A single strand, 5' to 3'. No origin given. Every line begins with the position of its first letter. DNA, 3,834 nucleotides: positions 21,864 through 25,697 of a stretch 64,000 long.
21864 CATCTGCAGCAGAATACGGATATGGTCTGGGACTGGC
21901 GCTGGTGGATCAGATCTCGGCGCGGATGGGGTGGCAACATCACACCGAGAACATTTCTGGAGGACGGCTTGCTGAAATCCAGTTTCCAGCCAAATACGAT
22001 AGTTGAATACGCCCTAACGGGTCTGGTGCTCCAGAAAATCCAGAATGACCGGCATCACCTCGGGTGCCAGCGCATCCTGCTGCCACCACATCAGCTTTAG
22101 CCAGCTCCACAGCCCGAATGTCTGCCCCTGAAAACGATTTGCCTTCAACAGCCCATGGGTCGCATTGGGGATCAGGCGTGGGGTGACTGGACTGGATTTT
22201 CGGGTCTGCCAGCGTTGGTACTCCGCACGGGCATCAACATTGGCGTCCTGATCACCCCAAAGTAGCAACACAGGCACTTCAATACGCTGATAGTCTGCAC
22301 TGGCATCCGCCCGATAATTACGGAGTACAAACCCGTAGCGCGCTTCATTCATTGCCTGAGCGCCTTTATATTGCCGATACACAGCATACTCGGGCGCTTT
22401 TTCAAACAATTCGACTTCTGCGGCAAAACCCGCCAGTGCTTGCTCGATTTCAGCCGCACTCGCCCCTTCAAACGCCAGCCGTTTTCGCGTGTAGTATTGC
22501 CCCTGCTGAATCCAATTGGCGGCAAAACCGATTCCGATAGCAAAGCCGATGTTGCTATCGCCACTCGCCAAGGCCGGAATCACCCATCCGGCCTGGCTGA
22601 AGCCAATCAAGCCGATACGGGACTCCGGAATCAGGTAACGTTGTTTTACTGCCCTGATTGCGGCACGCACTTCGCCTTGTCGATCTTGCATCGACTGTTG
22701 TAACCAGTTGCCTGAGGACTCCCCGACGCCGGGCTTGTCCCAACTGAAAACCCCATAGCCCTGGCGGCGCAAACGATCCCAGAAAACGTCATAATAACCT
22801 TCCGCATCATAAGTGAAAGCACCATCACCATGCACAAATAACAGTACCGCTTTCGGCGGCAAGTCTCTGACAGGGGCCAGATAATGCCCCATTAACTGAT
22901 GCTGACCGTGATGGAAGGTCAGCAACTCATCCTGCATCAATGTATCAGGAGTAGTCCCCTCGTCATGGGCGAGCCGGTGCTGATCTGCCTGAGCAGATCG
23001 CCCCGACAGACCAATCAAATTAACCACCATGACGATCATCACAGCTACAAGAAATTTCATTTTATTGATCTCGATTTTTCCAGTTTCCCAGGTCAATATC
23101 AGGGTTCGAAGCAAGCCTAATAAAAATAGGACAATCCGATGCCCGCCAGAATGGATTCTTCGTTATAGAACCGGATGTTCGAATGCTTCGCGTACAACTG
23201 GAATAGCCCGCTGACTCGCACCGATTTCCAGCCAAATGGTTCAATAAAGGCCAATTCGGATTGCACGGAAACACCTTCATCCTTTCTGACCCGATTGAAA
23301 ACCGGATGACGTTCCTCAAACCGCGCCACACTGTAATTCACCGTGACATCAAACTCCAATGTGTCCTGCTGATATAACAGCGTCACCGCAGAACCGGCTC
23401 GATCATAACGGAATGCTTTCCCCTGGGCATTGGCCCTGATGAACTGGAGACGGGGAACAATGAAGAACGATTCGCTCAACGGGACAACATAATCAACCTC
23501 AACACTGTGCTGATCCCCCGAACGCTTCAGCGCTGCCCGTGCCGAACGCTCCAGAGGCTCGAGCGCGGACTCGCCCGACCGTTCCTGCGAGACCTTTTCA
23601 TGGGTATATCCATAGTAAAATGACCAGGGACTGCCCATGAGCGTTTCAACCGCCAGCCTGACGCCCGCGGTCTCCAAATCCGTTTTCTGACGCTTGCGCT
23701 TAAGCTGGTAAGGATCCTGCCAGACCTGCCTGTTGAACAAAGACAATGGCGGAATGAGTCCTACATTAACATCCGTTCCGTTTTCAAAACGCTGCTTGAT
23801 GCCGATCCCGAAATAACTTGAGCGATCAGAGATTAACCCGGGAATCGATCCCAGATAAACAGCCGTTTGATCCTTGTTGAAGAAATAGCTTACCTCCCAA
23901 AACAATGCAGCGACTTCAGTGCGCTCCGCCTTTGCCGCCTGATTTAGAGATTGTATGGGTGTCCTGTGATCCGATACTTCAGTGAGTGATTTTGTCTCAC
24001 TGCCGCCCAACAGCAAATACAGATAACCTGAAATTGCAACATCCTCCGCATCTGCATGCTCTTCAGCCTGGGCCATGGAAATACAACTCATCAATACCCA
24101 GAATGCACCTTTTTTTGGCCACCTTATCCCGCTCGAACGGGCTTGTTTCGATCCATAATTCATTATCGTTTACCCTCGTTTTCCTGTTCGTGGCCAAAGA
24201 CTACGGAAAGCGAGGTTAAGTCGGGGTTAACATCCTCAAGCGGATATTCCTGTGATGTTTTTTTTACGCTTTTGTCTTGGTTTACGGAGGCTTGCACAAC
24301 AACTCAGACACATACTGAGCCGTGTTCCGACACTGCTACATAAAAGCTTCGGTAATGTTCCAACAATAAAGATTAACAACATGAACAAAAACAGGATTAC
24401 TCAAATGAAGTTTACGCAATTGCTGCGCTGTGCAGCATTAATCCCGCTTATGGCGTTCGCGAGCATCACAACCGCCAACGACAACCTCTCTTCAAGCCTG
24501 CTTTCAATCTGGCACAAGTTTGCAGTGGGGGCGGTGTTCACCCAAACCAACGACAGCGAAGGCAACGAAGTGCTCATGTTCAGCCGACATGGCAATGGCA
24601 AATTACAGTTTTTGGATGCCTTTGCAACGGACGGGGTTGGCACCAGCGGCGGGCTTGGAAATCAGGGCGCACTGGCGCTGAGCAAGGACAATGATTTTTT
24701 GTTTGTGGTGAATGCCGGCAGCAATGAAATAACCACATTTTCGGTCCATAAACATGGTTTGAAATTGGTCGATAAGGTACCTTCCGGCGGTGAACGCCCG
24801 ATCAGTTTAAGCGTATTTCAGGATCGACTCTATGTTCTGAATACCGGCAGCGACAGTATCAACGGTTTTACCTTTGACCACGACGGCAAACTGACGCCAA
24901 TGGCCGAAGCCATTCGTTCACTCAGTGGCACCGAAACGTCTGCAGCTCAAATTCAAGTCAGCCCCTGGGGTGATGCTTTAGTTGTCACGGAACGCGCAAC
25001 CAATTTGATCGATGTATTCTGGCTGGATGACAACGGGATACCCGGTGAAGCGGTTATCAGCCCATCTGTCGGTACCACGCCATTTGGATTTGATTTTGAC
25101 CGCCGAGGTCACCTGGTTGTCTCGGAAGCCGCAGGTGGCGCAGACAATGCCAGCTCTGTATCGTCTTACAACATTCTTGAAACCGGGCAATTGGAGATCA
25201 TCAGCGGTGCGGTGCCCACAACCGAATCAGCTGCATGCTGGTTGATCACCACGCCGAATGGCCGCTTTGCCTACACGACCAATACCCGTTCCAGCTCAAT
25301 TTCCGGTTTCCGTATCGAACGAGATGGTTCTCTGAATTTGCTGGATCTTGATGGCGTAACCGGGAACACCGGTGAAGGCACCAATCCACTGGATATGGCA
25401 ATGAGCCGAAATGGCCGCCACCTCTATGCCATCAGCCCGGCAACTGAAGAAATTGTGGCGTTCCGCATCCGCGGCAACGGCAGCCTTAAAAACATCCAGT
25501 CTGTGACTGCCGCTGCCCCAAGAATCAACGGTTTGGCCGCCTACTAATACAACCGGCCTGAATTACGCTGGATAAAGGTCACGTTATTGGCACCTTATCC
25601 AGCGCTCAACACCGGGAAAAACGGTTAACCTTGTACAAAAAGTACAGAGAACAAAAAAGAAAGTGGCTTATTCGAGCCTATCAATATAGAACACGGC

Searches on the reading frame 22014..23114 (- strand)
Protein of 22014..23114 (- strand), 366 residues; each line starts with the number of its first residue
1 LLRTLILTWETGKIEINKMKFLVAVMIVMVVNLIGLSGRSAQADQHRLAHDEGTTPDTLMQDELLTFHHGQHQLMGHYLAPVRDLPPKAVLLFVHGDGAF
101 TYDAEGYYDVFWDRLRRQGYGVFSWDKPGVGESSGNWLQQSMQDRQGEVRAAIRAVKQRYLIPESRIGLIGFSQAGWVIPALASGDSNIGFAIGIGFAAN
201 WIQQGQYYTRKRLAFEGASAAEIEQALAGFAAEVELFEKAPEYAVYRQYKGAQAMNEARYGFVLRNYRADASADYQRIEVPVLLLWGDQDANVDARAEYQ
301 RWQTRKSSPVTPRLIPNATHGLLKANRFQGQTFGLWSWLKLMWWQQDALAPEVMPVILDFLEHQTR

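Call 30: search_protein_families(library=pfam, proteins=[window:22014-23114:-], max_evalue=0.00001)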
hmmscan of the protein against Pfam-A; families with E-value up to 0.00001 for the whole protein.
window:22014-23114:- (366 aa): 3 families
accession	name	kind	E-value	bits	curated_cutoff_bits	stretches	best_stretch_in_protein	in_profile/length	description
PF12146.15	Hydrolase_4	-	1.7e-14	54.2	27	1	86-323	2-235/239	Serine aminopeptidase, S33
PF12697.13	Abhydrolase_6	-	7.3e-14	53.4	26.3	1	91-322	1-206/217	Alpha/beta hydrolase family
PF00561.26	Abhydrolase_1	-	3.7e-07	30.5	25.8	0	90-178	2-82/245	alpha/beta hydrolase fold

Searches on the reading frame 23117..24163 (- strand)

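Call 30: search_protein_families(library=pfam, proteins=[window:23117-24163:-], max_evalue=0.00001)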
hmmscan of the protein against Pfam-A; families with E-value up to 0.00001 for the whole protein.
window:23117-24163:- (348 aa): 1 family
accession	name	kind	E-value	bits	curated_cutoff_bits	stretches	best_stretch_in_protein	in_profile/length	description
PF11059.14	DUF2860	-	3.2e-55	187.8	22.9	1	45-346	3-293/294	Protein of unknown function (DUF2860)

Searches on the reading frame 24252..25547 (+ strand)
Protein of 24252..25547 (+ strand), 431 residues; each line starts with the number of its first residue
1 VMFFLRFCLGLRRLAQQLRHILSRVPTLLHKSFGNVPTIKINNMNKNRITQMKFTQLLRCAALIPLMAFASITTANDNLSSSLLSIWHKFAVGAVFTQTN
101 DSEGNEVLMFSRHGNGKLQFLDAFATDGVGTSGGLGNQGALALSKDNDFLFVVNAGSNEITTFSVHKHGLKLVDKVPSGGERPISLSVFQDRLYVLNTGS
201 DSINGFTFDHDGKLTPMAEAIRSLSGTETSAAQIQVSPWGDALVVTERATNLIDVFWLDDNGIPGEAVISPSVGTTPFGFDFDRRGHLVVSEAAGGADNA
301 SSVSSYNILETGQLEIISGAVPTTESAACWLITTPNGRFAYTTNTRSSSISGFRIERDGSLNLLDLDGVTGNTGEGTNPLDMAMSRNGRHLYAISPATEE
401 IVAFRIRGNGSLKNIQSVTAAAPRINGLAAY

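Call 30: search_protein_families(library=pfam, proteins=[window:24252-25547:+], max_evalue=0.00001)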
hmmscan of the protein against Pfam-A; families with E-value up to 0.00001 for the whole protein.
window:24252-25547:+ (431 aa): 1 family
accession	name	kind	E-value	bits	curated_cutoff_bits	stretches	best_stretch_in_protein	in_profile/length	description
PF10282.15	Lactonase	-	4.4e-29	102.2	21.7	2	105-222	213-335/344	Lactonase, 7-bladed beta-propeller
